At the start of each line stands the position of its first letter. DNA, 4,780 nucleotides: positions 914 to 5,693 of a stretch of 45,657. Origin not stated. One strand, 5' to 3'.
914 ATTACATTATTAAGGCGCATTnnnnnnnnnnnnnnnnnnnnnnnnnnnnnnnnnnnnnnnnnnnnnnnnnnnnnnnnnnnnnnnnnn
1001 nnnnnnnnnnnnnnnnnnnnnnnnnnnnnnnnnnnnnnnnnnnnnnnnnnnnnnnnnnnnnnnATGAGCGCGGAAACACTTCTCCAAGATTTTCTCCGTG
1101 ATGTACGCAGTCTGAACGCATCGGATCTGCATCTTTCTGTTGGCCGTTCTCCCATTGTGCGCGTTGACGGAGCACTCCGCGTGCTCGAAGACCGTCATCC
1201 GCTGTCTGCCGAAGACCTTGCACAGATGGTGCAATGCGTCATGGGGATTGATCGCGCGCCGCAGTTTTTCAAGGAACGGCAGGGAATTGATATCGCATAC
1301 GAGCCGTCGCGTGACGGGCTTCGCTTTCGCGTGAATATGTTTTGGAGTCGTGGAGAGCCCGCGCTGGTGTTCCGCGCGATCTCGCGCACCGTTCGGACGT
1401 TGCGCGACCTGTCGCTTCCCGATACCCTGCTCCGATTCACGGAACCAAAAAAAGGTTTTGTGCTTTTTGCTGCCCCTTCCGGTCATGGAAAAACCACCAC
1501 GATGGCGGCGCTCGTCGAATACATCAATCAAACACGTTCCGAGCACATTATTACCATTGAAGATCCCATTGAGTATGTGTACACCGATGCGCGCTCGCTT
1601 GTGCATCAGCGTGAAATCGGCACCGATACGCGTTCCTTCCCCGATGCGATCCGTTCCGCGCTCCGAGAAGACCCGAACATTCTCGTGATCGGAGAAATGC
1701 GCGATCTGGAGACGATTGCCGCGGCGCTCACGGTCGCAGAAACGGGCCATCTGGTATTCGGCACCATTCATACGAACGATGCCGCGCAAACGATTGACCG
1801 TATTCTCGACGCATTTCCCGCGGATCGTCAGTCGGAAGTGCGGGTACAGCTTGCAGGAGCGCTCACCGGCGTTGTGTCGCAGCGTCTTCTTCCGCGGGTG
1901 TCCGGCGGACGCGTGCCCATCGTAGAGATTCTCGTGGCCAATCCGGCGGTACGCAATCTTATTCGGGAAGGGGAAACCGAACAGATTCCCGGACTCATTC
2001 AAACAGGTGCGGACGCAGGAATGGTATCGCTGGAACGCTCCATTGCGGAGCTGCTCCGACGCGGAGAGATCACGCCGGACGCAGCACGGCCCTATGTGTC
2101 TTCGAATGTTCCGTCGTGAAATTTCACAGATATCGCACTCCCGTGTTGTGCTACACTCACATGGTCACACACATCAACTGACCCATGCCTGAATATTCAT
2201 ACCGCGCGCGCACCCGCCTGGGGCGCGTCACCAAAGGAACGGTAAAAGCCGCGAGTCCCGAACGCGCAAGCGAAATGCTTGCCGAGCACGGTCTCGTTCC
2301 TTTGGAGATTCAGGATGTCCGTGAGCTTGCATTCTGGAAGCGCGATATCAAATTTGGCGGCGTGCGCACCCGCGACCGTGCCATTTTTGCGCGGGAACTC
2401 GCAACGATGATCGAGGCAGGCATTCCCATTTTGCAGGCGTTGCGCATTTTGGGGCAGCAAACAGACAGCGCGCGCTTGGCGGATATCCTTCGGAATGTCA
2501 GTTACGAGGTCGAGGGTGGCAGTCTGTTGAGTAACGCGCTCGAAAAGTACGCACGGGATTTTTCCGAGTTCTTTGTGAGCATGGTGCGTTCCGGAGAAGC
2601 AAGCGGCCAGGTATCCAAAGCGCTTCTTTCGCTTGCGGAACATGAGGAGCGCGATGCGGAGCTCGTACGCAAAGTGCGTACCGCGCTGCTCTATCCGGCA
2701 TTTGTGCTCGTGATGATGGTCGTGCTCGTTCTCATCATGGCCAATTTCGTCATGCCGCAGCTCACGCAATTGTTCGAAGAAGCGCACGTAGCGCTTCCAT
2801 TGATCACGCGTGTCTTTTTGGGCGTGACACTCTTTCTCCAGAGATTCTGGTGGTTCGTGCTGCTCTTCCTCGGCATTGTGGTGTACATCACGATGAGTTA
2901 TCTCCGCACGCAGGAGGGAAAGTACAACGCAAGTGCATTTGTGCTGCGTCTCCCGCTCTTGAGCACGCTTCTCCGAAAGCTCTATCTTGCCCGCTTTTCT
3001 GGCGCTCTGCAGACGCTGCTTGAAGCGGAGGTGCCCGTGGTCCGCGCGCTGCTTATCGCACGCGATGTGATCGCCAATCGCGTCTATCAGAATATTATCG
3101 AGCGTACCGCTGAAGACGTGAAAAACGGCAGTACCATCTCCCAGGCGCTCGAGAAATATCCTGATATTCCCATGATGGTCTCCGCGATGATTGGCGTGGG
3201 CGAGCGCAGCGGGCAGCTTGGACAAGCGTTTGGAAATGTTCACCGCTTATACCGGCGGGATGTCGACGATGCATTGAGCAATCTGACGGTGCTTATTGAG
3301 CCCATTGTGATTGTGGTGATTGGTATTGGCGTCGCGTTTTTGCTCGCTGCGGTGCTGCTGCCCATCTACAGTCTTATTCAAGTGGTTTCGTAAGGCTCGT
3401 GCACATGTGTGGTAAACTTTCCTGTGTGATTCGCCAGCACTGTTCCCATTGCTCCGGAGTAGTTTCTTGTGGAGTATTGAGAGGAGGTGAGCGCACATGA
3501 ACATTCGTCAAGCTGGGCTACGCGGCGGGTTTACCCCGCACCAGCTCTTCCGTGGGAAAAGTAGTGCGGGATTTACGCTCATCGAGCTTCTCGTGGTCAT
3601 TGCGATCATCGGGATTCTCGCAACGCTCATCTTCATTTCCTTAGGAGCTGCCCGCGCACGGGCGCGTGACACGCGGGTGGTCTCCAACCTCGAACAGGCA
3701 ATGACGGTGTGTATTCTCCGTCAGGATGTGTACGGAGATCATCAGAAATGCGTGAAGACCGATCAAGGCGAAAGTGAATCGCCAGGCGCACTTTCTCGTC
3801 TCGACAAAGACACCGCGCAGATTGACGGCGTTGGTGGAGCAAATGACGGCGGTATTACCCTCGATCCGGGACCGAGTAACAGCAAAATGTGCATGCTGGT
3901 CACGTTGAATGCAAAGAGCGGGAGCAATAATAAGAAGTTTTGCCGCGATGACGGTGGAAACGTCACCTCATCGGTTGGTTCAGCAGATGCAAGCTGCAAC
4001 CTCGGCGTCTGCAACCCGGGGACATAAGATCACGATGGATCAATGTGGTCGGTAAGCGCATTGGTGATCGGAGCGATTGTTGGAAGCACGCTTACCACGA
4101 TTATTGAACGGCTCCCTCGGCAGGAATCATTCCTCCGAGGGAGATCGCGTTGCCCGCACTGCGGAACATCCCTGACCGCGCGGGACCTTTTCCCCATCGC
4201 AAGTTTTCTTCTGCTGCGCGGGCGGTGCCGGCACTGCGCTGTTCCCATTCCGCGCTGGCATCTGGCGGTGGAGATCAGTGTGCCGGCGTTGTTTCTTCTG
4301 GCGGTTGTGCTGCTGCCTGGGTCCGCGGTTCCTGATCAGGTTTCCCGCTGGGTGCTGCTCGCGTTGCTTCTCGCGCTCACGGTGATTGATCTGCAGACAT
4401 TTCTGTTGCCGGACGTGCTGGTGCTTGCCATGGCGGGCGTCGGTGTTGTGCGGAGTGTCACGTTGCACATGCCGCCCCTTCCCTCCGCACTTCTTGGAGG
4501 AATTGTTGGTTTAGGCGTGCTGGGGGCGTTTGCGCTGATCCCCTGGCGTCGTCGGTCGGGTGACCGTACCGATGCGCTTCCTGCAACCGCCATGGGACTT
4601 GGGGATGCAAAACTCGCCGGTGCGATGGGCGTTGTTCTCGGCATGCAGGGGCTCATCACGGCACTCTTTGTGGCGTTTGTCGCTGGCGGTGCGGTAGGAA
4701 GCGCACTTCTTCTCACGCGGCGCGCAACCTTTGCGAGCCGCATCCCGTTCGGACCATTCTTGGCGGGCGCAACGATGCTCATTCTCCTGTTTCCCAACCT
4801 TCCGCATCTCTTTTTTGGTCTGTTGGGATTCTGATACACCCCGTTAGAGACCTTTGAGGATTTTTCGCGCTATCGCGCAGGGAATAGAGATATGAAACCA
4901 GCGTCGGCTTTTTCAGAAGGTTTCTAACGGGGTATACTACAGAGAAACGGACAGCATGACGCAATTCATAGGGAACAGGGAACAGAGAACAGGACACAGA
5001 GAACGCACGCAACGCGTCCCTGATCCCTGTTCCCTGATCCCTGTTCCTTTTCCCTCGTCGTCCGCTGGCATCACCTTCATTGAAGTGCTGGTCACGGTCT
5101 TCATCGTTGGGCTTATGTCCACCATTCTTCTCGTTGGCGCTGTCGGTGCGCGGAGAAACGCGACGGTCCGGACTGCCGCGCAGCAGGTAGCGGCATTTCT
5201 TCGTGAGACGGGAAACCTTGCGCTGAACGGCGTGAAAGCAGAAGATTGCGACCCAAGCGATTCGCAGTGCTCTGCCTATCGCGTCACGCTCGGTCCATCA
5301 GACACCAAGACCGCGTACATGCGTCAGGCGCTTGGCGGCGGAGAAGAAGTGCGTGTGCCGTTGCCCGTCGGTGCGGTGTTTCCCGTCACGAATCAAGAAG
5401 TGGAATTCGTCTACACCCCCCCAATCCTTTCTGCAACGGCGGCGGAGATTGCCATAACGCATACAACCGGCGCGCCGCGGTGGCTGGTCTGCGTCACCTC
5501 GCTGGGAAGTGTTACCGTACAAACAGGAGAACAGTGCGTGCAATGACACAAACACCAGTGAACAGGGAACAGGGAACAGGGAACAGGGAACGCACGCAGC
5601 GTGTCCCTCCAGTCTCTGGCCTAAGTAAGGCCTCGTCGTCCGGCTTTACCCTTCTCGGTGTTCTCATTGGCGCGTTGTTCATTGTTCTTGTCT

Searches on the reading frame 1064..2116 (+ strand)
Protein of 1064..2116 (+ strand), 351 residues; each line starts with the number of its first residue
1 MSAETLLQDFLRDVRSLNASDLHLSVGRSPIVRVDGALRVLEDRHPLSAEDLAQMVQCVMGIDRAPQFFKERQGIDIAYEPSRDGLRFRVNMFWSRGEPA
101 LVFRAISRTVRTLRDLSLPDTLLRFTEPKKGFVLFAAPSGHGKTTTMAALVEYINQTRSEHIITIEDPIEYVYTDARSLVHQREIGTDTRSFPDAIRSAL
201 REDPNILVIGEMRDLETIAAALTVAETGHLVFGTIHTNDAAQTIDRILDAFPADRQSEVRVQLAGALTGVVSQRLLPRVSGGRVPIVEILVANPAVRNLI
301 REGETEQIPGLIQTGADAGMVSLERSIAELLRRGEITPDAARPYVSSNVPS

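Call 9: search_protein_families(library=pfam, proteins=[window:1064-2116:+], max_evalue=0.001)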
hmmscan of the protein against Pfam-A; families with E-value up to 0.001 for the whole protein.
window:1064-2116:+ (351 aa): 1 family
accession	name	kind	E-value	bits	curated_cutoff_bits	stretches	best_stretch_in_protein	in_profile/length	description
PF00437.27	T2SSE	-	3.4e-43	148.2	24.9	1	4-278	9-280/370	Type II/IV secretion system protein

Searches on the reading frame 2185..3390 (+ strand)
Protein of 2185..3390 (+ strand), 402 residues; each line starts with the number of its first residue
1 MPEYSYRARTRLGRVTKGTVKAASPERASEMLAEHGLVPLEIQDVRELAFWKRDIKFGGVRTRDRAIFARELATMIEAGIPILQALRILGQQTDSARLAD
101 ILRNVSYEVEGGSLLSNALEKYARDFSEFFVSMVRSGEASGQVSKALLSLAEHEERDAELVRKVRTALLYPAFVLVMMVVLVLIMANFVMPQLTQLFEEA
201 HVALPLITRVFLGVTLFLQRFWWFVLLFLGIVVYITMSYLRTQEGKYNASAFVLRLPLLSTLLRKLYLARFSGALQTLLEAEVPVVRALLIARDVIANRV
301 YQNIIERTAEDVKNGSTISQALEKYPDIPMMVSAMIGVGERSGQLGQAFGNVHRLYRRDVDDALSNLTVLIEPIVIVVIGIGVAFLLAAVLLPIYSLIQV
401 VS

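Call 9: search_protein_families(library=pfam, proteins=[window:2185-3390:+], max_evalue=0.001)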
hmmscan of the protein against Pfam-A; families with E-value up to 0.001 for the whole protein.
window:2185-3390:+ (402 aa): 1 family
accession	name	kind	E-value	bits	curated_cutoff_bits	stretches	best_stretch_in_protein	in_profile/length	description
PF00482.28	T2SSF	-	1.6e-57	193.3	25.2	2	68-191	1-125/125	Type II secretion system (T2SS), protein F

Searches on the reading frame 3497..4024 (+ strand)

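Call 9: search_protein_families(library=pfam, proteins=[window:3497-4024:+], max_evalue=0.001)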
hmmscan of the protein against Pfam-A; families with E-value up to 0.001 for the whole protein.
window:3497-4024:+ (176 aa): 1 family
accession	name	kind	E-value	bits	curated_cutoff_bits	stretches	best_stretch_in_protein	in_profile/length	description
PF07963.17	N_methyl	-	1.2e-08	34.6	21.2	1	21-45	2-26/27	Prokaryotic N-terminal methylation motif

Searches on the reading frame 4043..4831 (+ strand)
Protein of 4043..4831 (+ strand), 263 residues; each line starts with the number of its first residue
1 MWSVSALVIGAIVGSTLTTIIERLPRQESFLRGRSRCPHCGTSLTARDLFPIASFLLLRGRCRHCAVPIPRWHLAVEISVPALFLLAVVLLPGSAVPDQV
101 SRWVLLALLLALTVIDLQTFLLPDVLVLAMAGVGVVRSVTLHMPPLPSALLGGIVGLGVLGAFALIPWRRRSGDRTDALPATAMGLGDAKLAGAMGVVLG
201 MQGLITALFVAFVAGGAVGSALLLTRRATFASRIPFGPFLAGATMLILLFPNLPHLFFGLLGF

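Call 9: search_protein_families(library=pfam, proteins=[window:4043-4831:+], max_evalue=0.001)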
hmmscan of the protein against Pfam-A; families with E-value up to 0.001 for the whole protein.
window:4043-4831:+ (263 aa): 2 families
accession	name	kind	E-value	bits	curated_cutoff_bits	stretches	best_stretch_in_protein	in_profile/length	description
PF06750.18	A24_N_bact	-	5.8e-25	87.6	23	1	8-89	1-82/84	Bacterial Peptidase A24 N-terminal domain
PF01478.23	Peptidase_A24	-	1.8e-17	64.1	26.5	1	103-219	1-103/104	Type IV leader peptidase family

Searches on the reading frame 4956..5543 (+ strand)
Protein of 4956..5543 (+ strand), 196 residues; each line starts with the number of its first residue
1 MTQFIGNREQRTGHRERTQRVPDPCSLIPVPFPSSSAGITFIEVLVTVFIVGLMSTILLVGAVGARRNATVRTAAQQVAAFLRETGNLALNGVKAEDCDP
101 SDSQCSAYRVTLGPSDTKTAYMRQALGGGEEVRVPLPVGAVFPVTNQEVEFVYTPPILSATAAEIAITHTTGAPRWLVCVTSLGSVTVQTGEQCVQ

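Call 9: search_protein_families(library=pfam, proteins=[window:4956-5543:+], max_evalue=0.001)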
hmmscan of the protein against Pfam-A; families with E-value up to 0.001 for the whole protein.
window:4956-5543:+ (196 aa): 1 family
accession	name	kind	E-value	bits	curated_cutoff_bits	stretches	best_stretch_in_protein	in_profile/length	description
PF07963.17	N_methyl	-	0.00067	19.6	21.2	0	35-59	3-27/27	Prokaryotic N-terminal methylation motif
